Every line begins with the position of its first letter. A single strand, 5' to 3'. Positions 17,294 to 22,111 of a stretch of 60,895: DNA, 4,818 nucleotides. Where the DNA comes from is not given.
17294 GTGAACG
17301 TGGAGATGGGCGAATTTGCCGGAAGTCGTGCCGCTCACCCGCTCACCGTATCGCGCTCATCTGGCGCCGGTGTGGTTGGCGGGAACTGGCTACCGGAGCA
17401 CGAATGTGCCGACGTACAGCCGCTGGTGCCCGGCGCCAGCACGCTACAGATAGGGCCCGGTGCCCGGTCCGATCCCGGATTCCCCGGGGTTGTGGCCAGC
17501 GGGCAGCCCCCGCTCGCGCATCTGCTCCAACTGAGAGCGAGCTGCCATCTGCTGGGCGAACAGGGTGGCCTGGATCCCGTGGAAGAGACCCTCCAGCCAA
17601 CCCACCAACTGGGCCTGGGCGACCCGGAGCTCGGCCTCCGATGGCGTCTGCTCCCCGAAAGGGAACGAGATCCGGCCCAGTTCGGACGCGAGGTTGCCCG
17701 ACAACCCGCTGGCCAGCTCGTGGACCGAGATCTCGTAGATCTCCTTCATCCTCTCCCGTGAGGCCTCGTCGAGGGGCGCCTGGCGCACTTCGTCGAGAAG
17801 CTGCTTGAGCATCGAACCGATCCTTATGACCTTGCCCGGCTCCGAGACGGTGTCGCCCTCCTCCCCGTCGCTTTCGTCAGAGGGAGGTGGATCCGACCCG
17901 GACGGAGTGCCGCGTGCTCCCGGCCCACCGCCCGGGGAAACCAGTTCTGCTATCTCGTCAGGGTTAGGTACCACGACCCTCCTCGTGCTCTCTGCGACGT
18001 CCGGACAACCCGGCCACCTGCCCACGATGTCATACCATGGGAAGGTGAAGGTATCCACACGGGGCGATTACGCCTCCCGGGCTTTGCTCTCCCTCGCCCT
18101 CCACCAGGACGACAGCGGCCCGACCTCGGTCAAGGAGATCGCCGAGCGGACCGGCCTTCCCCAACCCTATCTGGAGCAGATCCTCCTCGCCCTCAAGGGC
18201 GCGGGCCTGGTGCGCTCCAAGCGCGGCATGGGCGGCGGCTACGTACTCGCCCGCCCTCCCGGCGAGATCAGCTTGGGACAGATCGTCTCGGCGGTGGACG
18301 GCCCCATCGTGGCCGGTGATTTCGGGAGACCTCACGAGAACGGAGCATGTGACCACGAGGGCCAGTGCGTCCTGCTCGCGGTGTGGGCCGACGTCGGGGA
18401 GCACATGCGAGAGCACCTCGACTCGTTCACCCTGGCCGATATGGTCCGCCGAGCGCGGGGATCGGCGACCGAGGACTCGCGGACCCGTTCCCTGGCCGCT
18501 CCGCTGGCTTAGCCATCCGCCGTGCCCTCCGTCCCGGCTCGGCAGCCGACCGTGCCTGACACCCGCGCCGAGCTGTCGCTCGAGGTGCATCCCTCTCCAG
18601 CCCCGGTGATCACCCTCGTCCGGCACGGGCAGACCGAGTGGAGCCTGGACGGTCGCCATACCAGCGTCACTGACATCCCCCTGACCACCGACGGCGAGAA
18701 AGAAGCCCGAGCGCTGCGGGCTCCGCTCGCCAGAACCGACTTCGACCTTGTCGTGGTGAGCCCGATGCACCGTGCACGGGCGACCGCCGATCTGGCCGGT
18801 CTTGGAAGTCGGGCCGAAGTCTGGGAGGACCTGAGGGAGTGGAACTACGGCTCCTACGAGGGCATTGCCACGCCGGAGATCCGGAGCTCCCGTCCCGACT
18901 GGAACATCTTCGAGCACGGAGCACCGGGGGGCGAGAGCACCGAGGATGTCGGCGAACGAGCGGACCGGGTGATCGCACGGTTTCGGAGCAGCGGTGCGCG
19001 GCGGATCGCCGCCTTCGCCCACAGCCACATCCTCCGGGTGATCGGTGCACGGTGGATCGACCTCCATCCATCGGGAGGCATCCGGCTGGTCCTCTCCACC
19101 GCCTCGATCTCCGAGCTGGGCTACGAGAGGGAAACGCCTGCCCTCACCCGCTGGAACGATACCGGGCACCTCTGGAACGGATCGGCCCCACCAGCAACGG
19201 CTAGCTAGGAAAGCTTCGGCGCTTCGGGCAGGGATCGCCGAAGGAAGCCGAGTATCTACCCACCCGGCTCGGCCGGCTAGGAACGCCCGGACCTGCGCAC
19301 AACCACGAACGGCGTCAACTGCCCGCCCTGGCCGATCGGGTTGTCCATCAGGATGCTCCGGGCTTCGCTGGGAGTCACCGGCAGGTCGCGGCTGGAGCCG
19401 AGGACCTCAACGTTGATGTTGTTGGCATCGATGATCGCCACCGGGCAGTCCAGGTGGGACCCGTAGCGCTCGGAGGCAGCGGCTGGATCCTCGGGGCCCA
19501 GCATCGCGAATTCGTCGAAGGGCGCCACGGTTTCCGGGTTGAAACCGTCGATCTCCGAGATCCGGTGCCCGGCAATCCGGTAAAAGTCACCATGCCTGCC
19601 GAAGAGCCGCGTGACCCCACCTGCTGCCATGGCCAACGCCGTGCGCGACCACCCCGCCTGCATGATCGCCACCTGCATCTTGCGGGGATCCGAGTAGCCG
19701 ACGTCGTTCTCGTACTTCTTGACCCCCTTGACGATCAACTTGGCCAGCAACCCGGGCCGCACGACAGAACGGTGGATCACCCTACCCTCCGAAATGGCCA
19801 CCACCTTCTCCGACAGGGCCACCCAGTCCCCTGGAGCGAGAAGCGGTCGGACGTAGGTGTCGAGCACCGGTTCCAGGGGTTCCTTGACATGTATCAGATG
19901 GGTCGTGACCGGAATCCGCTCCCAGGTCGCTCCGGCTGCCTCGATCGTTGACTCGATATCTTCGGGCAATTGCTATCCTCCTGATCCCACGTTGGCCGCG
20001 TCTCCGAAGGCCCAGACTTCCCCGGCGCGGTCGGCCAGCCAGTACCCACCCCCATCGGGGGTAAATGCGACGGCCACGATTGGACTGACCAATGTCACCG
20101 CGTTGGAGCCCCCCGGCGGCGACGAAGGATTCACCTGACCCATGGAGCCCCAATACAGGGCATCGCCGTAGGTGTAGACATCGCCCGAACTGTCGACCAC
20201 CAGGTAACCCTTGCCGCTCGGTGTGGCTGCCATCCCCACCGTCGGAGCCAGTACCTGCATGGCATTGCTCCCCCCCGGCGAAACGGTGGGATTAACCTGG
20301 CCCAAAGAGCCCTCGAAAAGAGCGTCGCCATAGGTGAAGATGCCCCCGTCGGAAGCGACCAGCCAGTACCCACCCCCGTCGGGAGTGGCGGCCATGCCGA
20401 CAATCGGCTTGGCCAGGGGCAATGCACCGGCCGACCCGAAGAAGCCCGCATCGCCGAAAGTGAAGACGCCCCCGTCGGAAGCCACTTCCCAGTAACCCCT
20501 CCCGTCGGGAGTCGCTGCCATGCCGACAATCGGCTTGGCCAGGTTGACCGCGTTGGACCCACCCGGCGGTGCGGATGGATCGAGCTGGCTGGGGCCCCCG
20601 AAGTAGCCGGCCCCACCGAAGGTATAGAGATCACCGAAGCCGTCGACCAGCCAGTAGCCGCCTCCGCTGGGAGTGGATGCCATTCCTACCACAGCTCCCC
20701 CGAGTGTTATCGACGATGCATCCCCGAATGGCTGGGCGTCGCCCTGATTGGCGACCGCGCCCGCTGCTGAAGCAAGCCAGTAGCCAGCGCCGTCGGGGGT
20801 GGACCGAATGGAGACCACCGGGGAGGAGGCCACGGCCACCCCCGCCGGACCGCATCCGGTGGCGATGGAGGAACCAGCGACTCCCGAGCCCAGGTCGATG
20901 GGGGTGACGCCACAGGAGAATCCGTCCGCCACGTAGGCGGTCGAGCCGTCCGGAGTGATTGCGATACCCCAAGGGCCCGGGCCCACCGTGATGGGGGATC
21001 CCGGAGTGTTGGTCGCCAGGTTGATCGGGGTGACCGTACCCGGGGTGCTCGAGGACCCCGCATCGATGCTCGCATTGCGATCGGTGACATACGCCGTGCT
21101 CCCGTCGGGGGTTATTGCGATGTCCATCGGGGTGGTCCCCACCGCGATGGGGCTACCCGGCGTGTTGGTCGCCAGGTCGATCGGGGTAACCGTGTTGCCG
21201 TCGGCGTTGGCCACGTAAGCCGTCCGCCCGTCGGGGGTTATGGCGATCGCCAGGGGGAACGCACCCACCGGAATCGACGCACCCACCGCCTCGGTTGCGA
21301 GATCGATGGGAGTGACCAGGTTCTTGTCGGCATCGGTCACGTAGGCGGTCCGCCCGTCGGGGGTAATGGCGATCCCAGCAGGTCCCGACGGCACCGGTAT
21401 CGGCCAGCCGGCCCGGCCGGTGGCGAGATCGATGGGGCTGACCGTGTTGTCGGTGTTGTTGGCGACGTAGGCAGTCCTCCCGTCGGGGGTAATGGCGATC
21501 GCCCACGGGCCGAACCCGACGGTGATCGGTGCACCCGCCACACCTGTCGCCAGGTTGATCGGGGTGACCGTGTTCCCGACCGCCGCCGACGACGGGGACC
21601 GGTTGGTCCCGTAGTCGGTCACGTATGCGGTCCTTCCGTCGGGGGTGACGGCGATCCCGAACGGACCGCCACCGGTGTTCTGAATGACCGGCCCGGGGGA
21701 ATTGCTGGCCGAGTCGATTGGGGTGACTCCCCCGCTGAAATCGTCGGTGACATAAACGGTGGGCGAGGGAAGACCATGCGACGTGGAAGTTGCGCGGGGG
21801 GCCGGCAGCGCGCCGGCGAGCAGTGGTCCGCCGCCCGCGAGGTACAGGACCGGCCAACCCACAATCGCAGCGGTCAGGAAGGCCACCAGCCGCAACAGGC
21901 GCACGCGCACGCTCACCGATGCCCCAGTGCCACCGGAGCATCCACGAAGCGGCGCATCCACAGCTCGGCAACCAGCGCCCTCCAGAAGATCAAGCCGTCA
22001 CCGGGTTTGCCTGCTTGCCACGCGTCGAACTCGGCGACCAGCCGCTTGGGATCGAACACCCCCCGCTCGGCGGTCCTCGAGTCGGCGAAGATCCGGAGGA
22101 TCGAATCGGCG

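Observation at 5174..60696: Very dense set of perfect short tandem duplications in core genes and on gene junctions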

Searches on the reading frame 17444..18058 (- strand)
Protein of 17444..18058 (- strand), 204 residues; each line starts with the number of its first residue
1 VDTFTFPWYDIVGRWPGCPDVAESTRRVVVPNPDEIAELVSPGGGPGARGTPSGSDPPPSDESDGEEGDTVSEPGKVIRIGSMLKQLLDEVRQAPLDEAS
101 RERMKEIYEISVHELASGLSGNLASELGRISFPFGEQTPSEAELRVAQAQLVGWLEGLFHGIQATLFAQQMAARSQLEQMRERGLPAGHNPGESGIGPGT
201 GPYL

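Call 57: search_protein_families(library=pfam, proteins=[window:17444-18058:-])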
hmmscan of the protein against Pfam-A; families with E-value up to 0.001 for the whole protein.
window:17444-18058:- (204 aa): 1 family
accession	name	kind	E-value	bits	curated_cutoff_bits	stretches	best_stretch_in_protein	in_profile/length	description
PF10759.14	BPA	-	1.3e-61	207.3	29.5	1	61-189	9-137/161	Bacterial proteasome activator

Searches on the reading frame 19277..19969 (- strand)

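Call 57: search_protein_families(library=pfam, proteins=[window:19277-19969:-])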
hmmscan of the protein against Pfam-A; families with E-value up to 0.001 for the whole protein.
window:19277-19969:- (230 aa): 1 family
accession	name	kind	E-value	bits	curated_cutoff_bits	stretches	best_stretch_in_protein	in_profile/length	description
PF01996.21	F420_ligase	-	0.00017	21.6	25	0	44-102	28-78/218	F420-0:Gamma-glutamyl ligase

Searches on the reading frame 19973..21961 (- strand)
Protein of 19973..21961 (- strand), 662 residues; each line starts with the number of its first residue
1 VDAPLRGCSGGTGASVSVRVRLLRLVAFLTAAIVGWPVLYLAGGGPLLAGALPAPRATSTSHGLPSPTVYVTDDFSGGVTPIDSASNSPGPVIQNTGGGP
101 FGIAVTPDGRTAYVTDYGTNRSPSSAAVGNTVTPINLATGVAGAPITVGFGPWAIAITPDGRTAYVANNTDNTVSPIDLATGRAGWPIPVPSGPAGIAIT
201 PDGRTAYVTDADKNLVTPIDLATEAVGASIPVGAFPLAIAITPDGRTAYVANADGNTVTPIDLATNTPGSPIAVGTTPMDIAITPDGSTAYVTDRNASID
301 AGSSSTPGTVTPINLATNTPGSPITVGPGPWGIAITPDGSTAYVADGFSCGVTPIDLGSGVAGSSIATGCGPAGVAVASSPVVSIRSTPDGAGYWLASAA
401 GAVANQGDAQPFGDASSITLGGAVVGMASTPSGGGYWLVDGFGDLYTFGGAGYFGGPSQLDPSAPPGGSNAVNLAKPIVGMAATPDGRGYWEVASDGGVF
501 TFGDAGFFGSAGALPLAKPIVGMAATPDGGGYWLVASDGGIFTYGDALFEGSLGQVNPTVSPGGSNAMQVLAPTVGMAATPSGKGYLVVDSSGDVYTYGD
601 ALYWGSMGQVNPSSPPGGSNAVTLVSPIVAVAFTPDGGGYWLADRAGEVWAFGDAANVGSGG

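Call 57: search_protein_families(library=pfam, proteins=[window:19973-21961:-])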
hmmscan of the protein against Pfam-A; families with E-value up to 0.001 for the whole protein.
window:19973-21961:- (662 aa): 7 families
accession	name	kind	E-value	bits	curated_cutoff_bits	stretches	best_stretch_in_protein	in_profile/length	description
PF21783.3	YNCE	-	1.1e-10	41.8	27.1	1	146-238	238-330/339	YNCE-like beta-propeller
PF08450.18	SGL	-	2e-10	41.1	26.3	0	194-224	136-166/246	SMP-30/Gluconolactonase/LRE-like region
PF10282.15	Lactonase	-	9.1e-09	35.4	21.7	1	95-263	140-320/344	Lactonase, 7-bladed beta-propeller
PF20143.4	NAD_kinase_C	-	5e-05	23.5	23.7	0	239-261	35-57/126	ATP-NAD kinase C-terminal domain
PF25174.1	Beta-prop_THOC3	-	8.6e-05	22.1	305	0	155-226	52-122/272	THOC3 beta-propeller domain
PF07676.18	PD40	-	9.8e-05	22.6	20.9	0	98-115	9-26/38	WD40-like Beta Propeller Repeat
PF01436.27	NHL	-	0.00025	21.4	20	0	100-121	4-24/28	NHL repeat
